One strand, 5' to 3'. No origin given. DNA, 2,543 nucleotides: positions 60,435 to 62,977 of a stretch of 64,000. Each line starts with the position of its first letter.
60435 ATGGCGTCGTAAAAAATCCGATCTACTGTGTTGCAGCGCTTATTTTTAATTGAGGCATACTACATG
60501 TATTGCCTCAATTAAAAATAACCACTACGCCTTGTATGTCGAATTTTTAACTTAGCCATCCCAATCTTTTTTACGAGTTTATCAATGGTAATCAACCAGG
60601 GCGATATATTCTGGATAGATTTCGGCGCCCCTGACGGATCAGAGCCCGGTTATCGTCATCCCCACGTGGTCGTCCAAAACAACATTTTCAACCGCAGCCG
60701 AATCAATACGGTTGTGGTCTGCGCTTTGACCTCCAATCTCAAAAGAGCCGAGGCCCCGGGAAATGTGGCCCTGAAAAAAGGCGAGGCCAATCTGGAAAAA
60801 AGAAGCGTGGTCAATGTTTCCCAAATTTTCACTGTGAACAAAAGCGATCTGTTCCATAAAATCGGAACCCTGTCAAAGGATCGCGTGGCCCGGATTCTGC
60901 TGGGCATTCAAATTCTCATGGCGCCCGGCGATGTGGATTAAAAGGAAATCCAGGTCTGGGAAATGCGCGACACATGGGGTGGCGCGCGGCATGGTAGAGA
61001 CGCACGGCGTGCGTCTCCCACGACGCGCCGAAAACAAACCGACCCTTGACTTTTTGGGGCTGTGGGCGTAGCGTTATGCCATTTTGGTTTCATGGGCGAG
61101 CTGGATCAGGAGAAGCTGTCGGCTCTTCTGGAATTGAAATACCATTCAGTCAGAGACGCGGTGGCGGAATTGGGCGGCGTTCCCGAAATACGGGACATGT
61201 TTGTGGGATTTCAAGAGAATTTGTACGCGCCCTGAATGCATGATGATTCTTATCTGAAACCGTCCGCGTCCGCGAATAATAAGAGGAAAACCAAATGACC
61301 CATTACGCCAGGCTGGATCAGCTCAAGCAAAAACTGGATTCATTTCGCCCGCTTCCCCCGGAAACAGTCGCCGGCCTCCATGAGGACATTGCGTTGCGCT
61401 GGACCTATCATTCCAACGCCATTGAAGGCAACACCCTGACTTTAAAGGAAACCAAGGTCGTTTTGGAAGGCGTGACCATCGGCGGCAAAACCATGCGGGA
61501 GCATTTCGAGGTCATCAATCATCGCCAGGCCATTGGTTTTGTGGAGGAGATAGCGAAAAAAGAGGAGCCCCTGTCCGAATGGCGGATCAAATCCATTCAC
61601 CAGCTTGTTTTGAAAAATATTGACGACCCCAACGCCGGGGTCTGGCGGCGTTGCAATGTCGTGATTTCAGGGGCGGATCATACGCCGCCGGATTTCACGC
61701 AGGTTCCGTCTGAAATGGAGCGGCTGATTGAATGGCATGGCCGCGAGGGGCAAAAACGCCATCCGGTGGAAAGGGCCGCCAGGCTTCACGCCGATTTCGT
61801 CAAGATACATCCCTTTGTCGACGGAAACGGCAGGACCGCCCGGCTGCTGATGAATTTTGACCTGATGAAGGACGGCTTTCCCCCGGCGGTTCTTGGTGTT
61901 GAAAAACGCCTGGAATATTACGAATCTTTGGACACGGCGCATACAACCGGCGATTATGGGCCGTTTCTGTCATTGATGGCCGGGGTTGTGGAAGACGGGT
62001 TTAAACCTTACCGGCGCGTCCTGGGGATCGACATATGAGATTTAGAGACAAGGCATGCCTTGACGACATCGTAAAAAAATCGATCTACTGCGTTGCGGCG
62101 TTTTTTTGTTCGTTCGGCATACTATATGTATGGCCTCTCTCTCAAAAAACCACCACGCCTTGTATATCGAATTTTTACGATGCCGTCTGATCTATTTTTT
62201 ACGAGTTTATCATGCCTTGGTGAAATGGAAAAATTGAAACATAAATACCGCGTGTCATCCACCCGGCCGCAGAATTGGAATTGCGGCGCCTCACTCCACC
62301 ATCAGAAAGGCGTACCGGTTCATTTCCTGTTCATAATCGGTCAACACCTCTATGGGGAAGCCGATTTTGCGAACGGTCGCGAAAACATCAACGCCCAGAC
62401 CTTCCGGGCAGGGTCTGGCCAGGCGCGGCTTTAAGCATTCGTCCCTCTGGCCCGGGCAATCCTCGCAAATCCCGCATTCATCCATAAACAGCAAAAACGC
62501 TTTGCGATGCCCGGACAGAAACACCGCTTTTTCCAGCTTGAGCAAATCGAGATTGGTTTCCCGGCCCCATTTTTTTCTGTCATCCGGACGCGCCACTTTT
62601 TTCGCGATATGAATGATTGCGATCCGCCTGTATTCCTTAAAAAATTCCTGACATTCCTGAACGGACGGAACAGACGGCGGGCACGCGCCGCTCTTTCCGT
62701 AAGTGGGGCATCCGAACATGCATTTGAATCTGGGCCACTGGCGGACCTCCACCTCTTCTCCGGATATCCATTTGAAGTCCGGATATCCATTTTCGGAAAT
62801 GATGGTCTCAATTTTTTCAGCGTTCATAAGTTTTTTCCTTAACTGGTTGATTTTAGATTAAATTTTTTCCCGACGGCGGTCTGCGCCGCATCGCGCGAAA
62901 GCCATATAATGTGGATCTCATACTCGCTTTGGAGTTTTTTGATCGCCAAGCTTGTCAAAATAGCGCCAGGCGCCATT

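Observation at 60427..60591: MITE inserted exactly at the overlapping stop/start of a mazEF-like pair, duplicating it so both genes stay intact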

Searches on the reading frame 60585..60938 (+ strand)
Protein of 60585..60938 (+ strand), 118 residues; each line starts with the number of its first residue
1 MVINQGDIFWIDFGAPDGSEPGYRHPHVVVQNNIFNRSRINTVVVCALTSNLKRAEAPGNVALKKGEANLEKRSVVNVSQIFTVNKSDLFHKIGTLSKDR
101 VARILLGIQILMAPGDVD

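Call 12: search_protein_families(library=pfam, proteins=[window:60585-60938:+], max_evalue=0.01)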
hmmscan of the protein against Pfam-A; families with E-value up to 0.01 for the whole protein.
window:60585-60938:+ (118 aa): 1 family
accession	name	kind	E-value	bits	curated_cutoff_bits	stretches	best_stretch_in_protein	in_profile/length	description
PF02452.23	PemK_toxin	-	5e-28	97.9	23.1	1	5-111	2-108/109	PemK-like, MazF-like toxin of type II toxin-antitoxin system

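Call 13: search_protein_families(library=ncbifam, proteins=[window:60585-60938:+], max_evalue=0.01)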
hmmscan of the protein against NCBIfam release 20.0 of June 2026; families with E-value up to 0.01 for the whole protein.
window:60585-60938:+ (118 aa): 3 families
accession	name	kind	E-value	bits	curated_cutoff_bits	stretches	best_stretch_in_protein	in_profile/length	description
NF007386.0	PRK09907.1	equivalog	1.2e-06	28.5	120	1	2-112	6-110/111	endoribonuclease MazF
NF045891.1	ICE_Mbov_0400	subfamily_domain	0.0016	18.6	55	1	53-91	53-95/152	Mbov_0400 family ICE element protein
NF007320.0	PRK09812.1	equivalog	0.0059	16.6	129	1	3-111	7-114/116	type II toxin-antitoxin system ChpB family toxin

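Call 14: find_homologous_proteins(query=window:60585-60938:+, max_evalue=1e-10)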
Query window:60585-60938:+ (118 aa): 7994 proteins with E <= 1e-10 among 8000 candidates; the best 120 are listed.
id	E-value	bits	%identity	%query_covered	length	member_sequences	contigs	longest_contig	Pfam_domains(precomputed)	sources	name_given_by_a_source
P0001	2.9e-71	255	100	100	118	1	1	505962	PF02452.24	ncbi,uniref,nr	ncbi:mRNA interferase [Candidatus Desulfarcum epimagneticum]|uniref:mRNA interferase n=1 Tax=uncultu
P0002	2.3e-58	213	82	100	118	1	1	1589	PF02452.24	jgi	jgi:mRNA interferase MazF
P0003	4.5e-58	212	81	100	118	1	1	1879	PF02452.24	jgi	-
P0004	8.8e-58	211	81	100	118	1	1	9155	PF02452.24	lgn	-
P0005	3.2e-57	210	81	100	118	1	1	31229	PF02452.24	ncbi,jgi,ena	-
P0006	6.4e-57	209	81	100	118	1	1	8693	PF02452.24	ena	-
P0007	9.4e-57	208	81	100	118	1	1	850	PF02452.24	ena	-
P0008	1.2e-56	208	79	100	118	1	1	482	PF02452.24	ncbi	-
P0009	1.7e-56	207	79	100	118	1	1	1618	PF02452.24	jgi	jgi:mRNA interferase MazF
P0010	2.3e-56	207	80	100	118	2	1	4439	PF02452.24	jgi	-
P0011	2.7e-56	207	78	100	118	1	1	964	PF02452.24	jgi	jgi:mRNA interferase MazF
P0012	4.3e-56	206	78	100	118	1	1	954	PF02452.24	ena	-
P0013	4.7e-56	206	81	100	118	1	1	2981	PF02452.24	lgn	-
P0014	4.9e-56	206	79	100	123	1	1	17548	PF02452.24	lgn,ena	-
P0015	7.9e-56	205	80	100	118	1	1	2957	PF02452.24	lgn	-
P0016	1.1e-55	205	79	100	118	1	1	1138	PF02452.24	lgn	-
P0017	1.2e-55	205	79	100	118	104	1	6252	PF02452.24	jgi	jgi:mRNA interferase MazF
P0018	1.2e-55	205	78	100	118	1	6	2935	PF02452.24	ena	-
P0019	1.3e-55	204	79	100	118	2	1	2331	PF02452.24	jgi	jgi:mRNA interferase MazF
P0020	1.4e-55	204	78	99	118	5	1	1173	PF02452.24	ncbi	-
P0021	1.7e-55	204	78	100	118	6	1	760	PF02452.24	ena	-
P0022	2.0e-55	204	78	99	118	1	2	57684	PF02452.24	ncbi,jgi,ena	-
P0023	2.0e-55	204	80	100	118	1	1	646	PF02452.24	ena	-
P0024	2.0e-55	204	78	99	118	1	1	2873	PF02452.24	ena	-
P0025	2.3e-55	204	79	100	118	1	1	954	PF02452.24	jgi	-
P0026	2.4e-55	204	77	100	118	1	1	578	PF02452.24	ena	-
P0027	2.5e-55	204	77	100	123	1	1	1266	PF02452.24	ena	-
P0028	3.0e-55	203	79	100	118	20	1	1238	PF02452.24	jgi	jgi:mRNA interferase MazF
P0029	3.0e-55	203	76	100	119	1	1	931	PF02452.24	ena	-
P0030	3.1e-55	203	79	100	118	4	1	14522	PF02452.24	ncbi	ncbi:MAG: type II toxin-antitoxin system PemK/MazF family toxin [Desulfobacterales bacterium]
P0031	3.1e-55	203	78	100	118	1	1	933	PF02452.24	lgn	-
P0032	3.4e-55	203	75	100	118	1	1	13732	PF02452.24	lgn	-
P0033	4.2e-55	203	78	100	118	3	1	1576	PF02452.24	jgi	-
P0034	4.5e-55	203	78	100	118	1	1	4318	PF02452.24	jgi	jgi:mRNA interferase MazF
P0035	5.9e-55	202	78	100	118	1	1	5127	PF02452.24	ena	-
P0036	6.0e-55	202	79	100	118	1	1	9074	PF02452.24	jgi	jgi:mRNA interferase MazF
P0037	6.1e-55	202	79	100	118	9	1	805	PF02452.24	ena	-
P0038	6.2e-55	202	78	100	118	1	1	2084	PF02452.24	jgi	-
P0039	6.5e-55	202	77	100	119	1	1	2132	PF02452.24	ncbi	-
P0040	6.7e-55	202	78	100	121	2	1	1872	PF02452.24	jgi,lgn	jgi:mRNA interferase MazF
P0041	6.8e-55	202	75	100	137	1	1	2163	PF02452.24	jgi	-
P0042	8.3e-55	202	79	100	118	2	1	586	PF02452.24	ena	-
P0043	8.3e-55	202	77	100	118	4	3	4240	PF02452.24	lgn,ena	-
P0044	9.0e-55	202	78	100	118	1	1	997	PF02452.24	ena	-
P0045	1.1e-54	201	78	100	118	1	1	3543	PF02452.24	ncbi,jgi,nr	ncbi:MAG: type II toxin-antitoxin system PemK/MazF family toxin [Deltaproteobacteria bacterium]|nr:t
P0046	1.2e-54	201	79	100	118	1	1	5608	PF02452.24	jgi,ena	jgi:mRNA interferase MazF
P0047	1.2e-54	201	78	100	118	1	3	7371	PF02452.24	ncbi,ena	-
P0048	1.2e-54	201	80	100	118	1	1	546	PF02452.24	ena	-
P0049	1.2e-54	201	77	100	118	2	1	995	PF02452.24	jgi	jgi:mRNA interferase MazF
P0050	1.5e-54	201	75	100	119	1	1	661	PF02452.24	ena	-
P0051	1.6e-54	201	79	100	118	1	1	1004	PF02452.24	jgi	-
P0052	1.7e-54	201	78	98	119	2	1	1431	PF02452.24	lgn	-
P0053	1.7e-54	201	75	100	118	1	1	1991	PF02452.24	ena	-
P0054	1.9e-54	201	76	100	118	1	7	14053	PF02452.24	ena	-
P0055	2.2e-54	201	78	100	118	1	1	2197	PF02452.24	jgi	-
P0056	2.2e-54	200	77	100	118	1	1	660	PF02452.24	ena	-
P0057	2.2e-54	200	77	100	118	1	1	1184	PF02452.24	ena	-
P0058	2.3e-54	200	77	100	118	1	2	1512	PF02452.24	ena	-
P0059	2.4e-54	200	76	100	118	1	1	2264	PF02452.24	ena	-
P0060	2.5e-54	200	78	99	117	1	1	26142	PF02452.24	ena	-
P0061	2.6e-54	200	77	100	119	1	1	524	PF02452.24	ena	-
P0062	3.0e-54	200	77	100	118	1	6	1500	PF02452.24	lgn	-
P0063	3.0e-54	200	76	100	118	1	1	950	PF02452.24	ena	-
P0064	3.0e-54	200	75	100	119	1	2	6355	PF02452.24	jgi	jgi:mRNA interferase MazF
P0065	3.2e-54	200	78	100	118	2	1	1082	PF02452.24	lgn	-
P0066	3.2e-54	200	74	99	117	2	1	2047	PF02452.24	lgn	-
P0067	3.3e-54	200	76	100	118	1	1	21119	PF02452.24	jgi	-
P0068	3.4e-54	200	76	100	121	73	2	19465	PF02452.24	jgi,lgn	jgi:mRNA interferase MazF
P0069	3.6e-54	200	77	100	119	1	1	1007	PF02452.24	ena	-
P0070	3.7e-54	200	75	100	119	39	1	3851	PF02452.24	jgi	jgi:mRNA interferase MazF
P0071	4.3e-54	200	76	100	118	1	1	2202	PF02452.24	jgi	-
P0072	4.3e-54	200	75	100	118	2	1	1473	PF02452.24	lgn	-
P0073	4.3e-54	200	76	100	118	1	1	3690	PF02452.24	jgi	-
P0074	4.3e-54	200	77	100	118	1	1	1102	PF02452.24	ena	-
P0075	4.3e-54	200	76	100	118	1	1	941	PF02452.24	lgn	-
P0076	4.4e-54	200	75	100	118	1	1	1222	PF02452.24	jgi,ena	-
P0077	4.5e-54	200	78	100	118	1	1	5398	PF02452.24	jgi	-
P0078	4.6e-54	199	75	100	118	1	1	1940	PF02452.24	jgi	jgi:mRNA interferase MazF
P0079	4.7e-54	199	80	100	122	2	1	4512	PF02452.24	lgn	-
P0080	5.2e-54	199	75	100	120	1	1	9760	PF02452.24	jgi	jgi:mRNA interferase MazF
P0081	5.4e-54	199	76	100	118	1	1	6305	PF02452.24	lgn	-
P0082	5.7e-54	199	75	100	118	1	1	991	PF02452.24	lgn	-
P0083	5.7e-54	199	77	100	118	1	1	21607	PF02452.24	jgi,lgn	jgi:mRNA interferase MazF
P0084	5.8e-54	199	78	100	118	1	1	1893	PF02452.24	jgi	jgi:mRNA interferase MazF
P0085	6.0e-54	199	76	100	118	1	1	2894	PF02452.24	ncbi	-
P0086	6.0e-54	199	76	100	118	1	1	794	PF02452.24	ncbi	-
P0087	6.0e-54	199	76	100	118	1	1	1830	PF02452.24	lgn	-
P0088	6.2e-54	199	77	100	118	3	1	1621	PF02452.24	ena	-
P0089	6.2e-54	199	77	100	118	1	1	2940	PF02452.24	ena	-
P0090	6.2e-54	199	80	100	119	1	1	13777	PF02452.24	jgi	jgi:mRNA interferase MazF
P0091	6.3e-54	199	79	100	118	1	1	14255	PF02452.24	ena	-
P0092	8.1e-54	199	76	100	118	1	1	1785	PF02452.24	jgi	-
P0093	8.3e-54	199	76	100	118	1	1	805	PF02452.24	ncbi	-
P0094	8.3e-54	199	76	100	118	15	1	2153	PF02452.24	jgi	jgi:mRNA interferase MazF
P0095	8.5e-54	199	76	100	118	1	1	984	PF02452.24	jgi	jgi:mRNA interferase MazF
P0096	8.5e-54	199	77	100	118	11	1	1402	PF02452.24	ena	-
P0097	8.7e-54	199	80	100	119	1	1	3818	PF02452.24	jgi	jgi:mRNA interferase MazF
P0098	8.9e-54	199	77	99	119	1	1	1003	PF02452.24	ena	-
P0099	9.9e-54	198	77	99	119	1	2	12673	PF02452.24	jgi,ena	-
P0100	1.1e-53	198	74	100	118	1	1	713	PF02452.24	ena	-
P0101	1.2e-53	198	77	100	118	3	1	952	PF02452.24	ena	-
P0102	1.2e-53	198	76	100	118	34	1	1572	PF02452.24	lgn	-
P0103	1.2e-53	198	75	100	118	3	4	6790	PF02452.24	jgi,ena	-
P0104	1.2e-53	198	75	100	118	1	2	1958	PF02452.24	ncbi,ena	-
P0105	1.2e-53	198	77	100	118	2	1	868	PF02452.24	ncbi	-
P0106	1.3e-53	198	78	100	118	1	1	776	PF02452.24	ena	-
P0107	1.3e-53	198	78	99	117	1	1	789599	PF02452.24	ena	-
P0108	1.4e-53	198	77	99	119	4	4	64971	PF02452.24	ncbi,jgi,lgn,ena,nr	ncbi:MAG: type II toxin-antitoxin system PemK/MazF family toxin [Desulfobacterales bacterium]|jgi:mR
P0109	1.4e-53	198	75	99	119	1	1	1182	PF02452.24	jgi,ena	-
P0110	1.5e-53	198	77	99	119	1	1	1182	PF02452.24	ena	-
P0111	1.5e-53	198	80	100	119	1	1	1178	PF02452.24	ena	-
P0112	1.6e-53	198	75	100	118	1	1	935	PF02452.24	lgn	-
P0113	1.6e-53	198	76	100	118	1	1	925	PF02452.24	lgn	-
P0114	1.6e-53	198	76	100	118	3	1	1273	PF02452.24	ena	-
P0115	1.6e-53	198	75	100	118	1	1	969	PF02452.24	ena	-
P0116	1.6e-53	198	77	100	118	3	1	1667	PF02452.24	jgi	jgi:mRNA interferase MazF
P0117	1.7e-53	198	75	99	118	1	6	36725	PF02452.24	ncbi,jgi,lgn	ncbi:MAG: type II toxin-antitoxin system PemK/MazF family toxin [Desulfobacteraceae bacterium]|jgi:m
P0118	1.7e-53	198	78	98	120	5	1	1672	PF02452.24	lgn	-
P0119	1.7e-53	198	76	100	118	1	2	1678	PF02452.24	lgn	-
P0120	1.7e-53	198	80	100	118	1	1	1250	PF02452.24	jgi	jgi:mRNA interferase MazF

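Call 15: find_encoding_contigs(protein=P0005, flank=1500, max_places=3)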
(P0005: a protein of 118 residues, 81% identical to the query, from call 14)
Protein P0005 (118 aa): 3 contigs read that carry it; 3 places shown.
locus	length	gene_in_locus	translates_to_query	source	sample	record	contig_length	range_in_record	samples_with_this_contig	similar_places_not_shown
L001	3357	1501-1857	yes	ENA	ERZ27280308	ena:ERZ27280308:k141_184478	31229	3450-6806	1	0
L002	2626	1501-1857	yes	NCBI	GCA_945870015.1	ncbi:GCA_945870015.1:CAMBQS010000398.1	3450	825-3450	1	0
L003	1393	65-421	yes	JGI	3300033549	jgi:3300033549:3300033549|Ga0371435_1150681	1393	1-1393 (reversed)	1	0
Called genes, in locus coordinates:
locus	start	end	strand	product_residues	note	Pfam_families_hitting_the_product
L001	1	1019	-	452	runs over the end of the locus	PF00724:Oxidored_FMN, PF01207:Dus (faint), PF00724:Oxidored_FMN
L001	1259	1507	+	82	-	-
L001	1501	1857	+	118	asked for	PF02452:PemK_toxin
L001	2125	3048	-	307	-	PF03279:Lip_A_acyltrans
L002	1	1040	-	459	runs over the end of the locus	PF00724:Oxidored_FMN, PF01207:Dus (faint), PF00724:Oxidored_FMN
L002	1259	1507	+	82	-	-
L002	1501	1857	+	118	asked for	PF02452:PemK_toxin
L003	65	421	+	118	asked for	PF02452:PemK_toxin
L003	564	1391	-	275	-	?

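Call 16: find_encoding_contigs(protein=P0004, flank=1500, max_places=3)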
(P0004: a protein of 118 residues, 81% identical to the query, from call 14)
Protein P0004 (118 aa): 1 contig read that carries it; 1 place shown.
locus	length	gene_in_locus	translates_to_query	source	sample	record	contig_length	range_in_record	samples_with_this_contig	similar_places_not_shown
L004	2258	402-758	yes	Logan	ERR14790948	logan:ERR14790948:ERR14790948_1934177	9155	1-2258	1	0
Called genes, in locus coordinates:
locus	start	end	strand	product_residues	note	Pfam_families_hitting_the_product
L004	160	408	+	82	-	-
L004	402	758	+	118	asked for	PF02452:PemK_toxin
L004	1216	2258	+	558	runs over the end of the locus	-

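Call 17: find_encoding_contigs(protein=P0002, flank=1500, max_places=3)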
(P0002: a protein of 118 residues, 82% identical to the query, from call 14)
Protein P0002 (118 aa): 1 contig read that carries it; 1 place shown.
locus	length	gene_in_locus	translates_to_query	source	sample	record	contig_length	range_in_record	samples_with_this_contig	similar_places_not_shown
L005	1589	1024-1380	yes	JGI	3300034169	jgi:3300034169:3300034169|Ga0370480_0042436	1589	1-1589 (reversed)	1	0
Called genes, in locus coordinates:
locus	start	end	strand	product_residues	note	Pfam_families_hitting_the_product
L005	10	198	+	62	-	PF14384:BrnA_antitoxin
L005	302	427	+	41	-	-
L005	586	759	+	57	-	-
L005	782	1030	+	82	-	-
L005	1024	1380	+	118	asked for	PF02452:PemK_toxin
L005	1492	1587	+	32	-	?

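Call 18: find_encoding_contigs(protein=P0006, flank=1500, max_places=3)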
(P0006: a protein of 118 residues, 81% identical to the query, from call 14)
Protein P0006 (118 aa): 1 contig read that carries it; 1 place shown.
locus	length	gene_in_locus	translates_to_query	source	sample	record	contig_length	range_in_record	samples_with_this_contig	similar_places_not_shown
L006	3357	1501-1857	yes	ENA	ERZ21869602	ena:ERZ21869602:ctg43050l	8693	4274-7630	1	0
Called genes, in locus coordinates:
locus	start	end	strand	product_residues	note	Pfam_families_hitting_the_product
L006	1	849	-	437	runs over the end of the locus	PF13173:AAA_14, PF13635:DUF4143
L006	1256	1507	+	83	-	-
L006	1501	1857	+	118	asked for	PF02452:PemK_toxin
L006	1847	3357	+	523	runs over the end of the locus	-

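Call 50: search_solved_structures(query=window:60585-60938:+, max_evalue=0.001)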
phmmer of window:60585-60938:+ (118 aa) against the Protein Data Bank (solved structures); distinct sequences matched with E-value up to 0.001: 13.
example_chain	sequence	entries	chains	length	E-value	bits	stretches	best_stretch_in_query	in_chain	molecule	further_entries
5hk0_A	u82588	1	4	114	3.3e-22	82.3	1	1-103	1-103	Endoribonuclease MazF6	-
8zws_A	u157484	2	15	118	3.7e-22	82.1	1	1-103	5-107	Endoribonuclease MazF6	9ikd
5hk3_A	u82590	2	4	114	8.7e-22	80.9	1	1-103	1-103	Endoribonuclease MazF6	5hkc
4of1_A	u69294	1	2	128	1e-13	54.9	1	3-108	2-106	mRNA interferase MazF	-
7bxy_A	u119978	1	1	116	1.4e-13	54.5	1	1-111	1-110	mRNA interferase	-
2mf2_A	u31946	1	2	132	1.5e-13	54.4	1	3-108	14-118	mRNA interferase MazF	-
4mzm_A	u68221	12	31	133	1.5e-13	54.3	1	3-108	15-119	mRNA interferase MazF | MazF mRNA interferase | Endoribonuclease MazF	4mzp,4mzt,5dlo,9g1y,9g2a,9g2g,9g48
4hke_A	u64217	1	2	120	1.6e-13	54.3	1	1-111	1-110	Addiction module toxin component PemK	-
4me7_A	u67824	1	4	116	4.7e-13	52.8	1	1-113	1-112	mRNA interferase EndoA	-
4mdx_A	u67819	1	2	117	4.9e-13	52.7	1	1-113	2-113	mRNA interferase EndoA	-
1ne8_A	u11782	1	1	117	8.9e-13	51.9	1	1-113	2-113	conserved hypothetical protein YDCE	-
6l2a_A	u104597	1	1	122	0.00018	25.1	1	2-104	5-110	mRNA interferase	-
6kys_A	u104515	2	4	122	0.00065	23.3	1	2-104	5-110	Endoribonuclease MazF9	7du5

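Call 54: find_encoding_contigs(protein=P0001, flank=10000, max_places=6)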
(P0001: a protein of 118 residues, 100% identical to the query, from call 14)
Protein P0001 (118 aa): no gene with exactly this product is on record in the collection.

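Call 66: find_encoding_contigs(protein=P0022, flank=600, max_places=2)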
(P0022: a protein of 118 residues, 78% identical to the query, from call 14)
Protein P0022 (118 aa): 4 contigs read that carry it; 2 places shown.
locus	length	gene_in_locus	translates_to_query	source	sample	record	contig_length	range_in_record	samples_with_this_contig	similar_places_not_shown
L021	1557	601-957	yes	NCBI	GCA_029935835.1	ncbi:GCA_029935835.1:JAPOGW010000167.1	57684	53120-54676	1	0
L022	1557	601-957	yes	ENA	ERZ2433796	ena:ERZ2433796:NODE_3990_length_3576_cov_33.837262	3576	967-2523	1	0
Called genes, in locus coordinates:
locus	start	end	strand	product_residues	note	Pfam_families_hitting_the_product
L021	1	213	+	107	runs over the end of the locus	-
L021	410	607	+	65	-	-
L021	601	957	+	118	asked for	PF02452:PemK_toxin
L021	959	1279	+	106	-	PF03692:CxxCxxCC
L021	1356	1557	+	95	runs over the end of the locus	PF02810:SEC-C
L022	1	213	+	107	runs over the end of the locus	-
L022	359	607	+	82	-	-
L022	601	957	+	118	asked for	PF02452:PemK_toxin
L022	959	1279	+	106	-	PF03692:CxxCxxCC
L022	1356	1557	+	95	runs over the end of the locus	PF02810:SEC-C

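Call 67: find_encoding_contigs(protein=P0108, flank=600, max_places=4)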
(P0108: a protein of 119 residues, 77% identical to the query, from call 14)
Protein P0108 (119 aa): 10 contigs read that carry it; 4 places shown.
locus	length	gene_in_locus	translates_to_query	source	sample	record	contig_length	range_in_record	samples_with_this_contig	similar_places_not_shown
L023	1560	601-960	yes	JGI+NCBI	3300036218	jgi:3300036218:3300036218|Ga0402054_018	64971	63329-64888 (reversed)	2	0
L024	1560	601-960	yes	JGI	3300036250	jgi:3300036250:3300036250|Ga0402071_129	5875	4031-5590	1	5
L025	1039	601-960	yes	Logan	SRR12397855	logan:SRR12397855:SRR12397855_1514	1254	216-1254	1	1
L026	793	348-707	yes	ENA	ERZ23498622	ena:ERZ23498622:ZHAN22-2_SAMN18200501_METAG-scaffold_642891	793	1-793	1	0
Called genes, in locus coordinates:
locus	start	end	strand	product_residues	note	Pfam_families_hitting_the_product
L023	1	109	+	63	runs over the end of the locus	?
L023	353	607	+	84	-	-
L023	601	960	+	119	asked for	PF02452:PemK_toxin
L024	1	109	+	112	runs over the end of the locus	-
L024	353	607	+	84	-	-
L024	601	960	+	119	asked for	PF02452:PemK_toxin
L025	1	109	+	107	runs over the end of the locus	?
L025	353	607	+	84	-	-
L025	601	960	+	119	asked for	PF02452:PemK_toxin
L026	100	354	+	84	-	-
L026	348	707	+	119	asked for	PF02452:PemK_toxin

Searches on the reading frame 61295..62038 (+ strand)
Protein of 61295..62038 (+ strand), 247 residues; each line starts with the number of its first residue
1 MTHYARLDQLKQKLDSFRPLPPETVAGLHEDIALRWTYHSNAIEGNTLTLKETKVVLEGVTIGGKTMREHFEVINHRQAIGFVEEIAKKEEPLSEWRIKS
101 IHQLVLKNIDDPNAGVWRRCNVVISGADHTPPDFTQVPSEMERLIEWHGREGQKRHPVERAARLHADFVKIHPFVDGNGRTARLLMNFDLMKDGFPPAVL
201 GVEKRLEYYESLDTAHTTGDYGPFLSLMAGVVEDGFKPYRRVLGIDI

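Call 12: search_protein_families(library=pfam, proteins=[window:61295-62035:+], max_evalue=0.01)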
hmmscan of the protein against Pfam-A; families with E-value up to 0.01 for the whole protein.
window:61295-62035:+ (247 aa): 1 family
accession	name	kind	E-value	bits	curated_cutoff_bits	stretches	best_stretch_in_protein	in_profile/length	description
PF02661.23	Fic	-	3.8e-25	89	24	1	92-188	1-91/93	Fic/DOC family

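Call 57: find_encoding_contigs(protein=window:61295-62038:+, flank=10000, max_places=6)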
Protein window:61295-62038:+ (247 aa): 1 contig read that carries it; 1 place shown.
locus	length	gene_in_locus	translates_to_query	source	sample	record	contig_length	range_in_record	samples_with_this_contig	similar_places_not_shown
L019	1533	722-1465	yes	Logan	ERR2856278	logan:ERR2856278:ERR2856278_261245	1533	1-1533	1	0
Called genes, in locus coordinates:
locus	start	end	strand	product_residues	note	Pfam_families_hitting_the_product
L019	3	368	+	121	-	?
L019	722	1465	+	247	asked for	PF02661:Fic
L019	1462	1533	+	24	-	?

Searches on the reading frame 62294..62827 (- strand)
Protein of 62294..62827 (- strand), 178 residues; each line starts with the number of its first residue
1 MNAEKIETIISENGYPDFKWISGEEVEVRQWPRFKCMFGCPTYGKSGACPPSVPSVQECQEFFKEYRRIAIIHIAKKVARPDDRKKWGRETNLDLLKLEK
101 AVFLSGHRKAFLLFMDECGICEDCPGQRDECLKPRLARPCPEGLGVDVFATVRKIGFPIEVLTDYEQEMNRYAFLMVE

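Call 46: search_protein_families(library=pfam, proteins=[window:62294-62827:-], max_evalue=0.001)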
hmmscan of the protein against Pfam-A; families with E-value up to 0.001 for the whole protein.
window:62294-62827:- (178 aa): 1 family
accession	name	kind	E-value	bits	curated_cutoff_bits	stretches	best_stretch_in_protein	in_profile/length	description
PF10050.14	DUF2284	-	2.9e-43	147.9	25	1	19-176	1-160/161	Predicted metal-binding protein (DUF2284)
